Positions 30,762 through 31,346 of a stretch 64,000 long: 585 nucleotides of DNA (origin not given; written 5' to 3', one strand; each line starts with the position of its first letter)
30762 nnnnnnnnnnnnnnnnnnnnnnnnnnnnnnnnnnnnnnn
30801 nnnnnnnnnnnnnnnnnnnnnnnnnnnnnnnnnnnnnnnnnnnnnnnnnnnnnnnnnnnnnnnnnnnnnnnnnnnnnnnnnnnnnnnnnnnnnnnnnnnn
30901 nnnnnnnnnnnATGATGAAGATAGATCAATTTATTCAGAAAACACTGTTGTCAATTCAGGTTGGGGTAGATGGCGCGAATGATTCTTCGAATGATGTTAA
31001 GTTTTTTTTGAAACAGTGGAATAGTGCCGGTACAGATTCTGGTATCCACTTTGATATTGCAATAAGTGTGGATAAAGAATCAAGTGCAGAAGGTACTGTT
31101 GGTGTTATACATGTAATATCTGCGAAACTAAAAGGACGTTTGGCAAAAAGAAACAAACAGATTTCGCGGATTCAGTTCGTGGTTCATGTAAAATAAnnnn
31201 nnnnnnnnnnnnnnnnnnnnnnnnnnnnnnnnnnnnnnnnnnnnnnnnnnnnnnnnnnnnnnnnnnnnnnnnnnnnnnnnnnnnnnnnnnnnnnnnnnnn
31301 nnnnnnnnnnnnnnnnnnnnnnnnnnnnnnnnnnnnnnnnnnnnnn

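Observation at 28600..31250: AT-rich two-gene island: orphan AAA+/STAND-like NTPase plus a 94-aa trypco2-like partner, a candidate undescribed conflict system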

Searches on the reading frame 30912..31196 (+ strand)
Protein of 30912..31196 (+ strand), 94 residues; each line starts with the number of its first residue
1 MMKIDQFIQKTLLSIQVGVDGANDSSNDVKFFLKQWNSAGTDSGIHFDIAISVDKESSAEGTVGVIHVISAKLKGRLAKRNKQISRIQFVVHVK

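Call 3: search_protein_families(library=pfam, proteins=[window:30912-31196:+], max_evalue=1)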
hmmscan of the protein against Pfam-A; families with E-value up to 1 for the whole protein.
window:30912-31196:+ (94 aa): 2 families
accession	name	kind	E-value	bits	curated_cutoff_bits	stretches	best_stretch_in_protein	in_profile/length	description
PF21160.3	PrkC-like_PASTA-like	-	0.023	15.5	27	1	15-50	4-39/74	Serine/threonine protein kinase-like, C-terminal PASTA-like domain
PF19631.4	Trypco2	-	0.1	13.3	24.2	1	33-83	14-70/78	Trypsin-co-occurring domain 2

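Call 4: search_protein_families(library=padloc, proteins=[window:30912-31196:+], max_evalue=1)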
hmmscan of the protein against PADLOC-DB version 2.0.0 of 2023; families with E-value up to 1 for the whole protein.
window:30912-31196:+ (94 aa): 0 families

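Call 5: search_protein_families(library=ncbifam, proteins=[window:30912-31196:+], max_evalue=1)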
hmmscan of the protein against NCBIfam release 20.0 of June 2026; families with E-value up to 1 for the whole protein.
window:30912-31196:+ (94 aa): 0 families

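Call 6: find_homologous_proteins(query=window:30912-31196:+, max_evalue=0.01)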
Query window:30912-31196:+ (94 aa): 1 proteins with E <= 0.01 among 2 candidates.
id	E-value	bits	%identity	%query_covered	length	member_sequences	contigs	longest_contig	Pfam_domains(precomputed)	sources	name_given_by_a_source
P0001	1.9e-52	193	100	100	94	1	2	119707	-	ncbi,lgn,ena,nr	ncbi:MAG: hypothetical protein K8R90_07950 [Candidatus Cloacimonetes bacterium]|nr:hypothetical prot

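Call 21: search_solved_structures(query=window:30912-31196:+, max_evalue=10, show_alignments=2)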
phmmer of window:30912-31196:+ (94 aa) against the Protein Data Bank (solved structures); distinct sequences matched with E-value up to 10: 0.

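Call 22: search_protein_families(library=phrogs, proteins=[window:30912-31196:+], max_evalue=1)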
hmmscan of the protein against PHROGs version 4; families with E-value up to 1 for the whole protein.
window:30912-31196:+ (94 aa): 1 family
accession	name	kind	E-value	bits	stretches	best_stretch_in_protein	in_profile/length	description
phrog_13020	-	unknown function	0.081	14.4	1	5-39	37-71/92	-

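Call 64: search_solved_structures(query=A5, max_evalue=10, show_alignments=3)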
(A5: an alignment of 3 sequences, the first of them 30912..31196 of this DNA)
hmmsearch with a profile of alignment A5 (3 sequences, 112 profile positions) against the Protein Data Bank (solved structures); distinct sequences matched with E-value up to 10: 1.
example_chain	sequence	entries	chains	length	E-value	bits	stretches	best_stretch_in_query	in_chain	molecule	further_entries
1s7m_A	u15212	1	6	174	0.69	13.3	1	16-52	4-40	Hia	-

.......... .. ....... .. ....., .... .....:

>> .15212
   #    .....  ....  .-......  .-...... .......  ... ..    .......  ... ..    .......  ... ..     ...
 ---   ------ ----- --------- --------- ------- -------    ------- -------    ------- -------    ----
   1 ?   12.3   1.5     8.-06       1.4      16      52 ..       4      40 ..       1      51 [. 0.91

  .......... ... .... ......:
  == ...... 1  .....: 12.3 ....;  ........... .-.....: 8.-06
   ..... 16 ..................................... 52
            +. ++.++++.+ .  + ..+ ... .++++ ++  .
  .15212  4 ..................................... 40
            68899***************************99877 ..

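Call 73: predict_structure(protein=window:30912-31196:+)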
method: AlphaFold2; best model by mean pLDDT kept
length: 94 residues; sequences in the alignment: 1
mean_pLDDT: 59.9   pTM: 0.48
mean pLDDT of the five models: 59.9, 41.1, 40.8, 40.6, 38.5
residues with pLDDT >= 90: 0; 70-90: 10; 50-70: 74; < 50: 10
segments of 3 or more residues with pLDDT < 50: 18-27
pLDDT, mean of each block of 10 residues (from residue 1): 65 54 44 58 59 59 67 72 63 56
secondary structure, 60 per line:
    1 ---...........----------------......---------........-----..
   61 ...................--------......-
elements in order: H4-14 E31-36 E46-53 H59-79 E88-93

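Call 87: fold_search(model_id=the predicted structure, library=pdb)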
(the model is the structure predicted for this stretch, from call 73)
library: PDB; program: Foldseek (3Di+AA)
matches with E <= 10: 976; with E <= 0.001: 0
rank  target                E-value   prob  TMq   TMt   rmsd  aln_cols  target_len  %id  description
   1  3w8g_A                5.5e-03  1.00  0.56  0.62   5.8        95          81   16  MamM V260R (released 2014-06-11)
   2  6h85                  8.6e-03  1.00  0.53  0.59   6.2        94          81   18  MamM CTD H264E-E289H - Cadmium form (released 2019-08-14)
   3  3w64_A                1.2e-02  1.00  0.54  0.60   6.0        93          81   17  MamM-CTD 215-293 (released 2014-04-16)
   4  6han_B                1.3e-02  1.00  0.55  0.61   5.8        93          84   17  MamM CTD H264E-E289H (released 2019-08-21)
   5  3w60                  1.3e-02  1.00  0.54  0.61   5.9        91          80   16  MamM-CTD H264A (released 2014-04-16)
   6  6h87                  1.3e-02  0.99  0.53  0.54   6.2        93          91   16  MamM CTD D249N - Zinc form (released 2019-08-14)
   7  6gp6_B                1.3e-02  1.00  0.53  0.55   6.1        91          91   16  MamM CTD - Copper form (released 2019-06-19)
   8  3w64_D                1.4e-02  0.99  0.54  0.60   6.0        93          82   17  MamM-CTD 215-293 (released 2014-04-16)
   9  3w8g_B                1.5e-02  0.99  0.54  0.55   6.0        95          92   16  MamM V260R (released 2014-06-11)
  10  6h5u_A                1.5e-02  0.99  0.54  0.55   6.1        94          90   17  MamM CTD H264E - Zinc form 2 (released 2019-08-07)
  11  3w5x                  1.6e-02  0.99  0.53  0.60   6.2        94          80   17  MamM-CTD (released 2014-04-16)
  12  5hsp_A                1.6e-02  0.99  0.53  0.60   6.2        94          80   17  MamM CTD M250L (released 2016-11-30)
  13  6h81                  1.6e-02  0.99  0.51  0.59   6.3        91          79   19  MamM CTD E289H - Nickel form (released 2019-08-14)
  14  3w64_B                1.7e-02  0.99  0.50  0.57   6.4        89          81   18  MamM-CTD 215-293 (released 2014-04-16)
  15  3w64_C                1.9e-02  0.99  0.52  0.60   6.2        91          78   16  MamM-CTD 215-293 (released 2014-04-16)
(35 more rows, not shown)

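Call 99: search_protein_families(library=pfam, alignment_id=A7, max_evalue=1)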
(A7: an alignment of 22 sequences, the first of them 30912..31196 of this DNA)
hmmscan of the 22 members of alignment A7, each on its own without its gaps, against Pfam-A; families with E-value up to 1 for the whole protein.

A. member 1, window:30912-31196:+ (94 aa): 2 families
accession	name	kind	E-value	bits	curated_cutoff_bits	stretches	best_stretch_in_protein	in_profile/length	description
PF21160.3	PrkC-like_PASTA-like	-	0.023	15.5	27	1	15-50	4-39/74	Serine/threonine protein kinase-like, C-terminal PASTA-like domain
PF19631.4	Trypco2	-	0.1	13.3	24.2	1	33-83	14-70/78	Trypsin-co-occurring domain 2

B. families by the number of members that match (of 22 scanned): 10 families
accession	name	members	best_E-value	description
PF19631.4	Trypco2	13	2.4e-05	Trypsin-co-occurring domain 2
PF21160.3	PrkC-like_PASTA-like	1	0.023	Serine/threonine protein kinase-like, C-terminal PASTA-like domain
PF14257.11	DUF4349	1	0.024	Domain of unknown function (DUF4349)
PF01333.25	Apocytochr_F_C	1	0.036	Apocytochrome F, C-terminal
PF13574.12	Reprolysin_2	1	0.044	Metallo-peptidase family M12B Reprolysin-like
PF25259.1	DUF7860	1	0.049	Family of unknown function (DUF7860)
PF03719.21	Ribosomal_S5_C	1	0.054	Ribosomal protein S5, C-terminal domain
PF19004.6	DUF5733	1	0.055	Family of unknown function (DUF5733)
PF19271.4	Nis1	1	0.088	Nis1 family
PF00524.23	PPV_E1_N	1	0.13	E1 Protein, N terminal domain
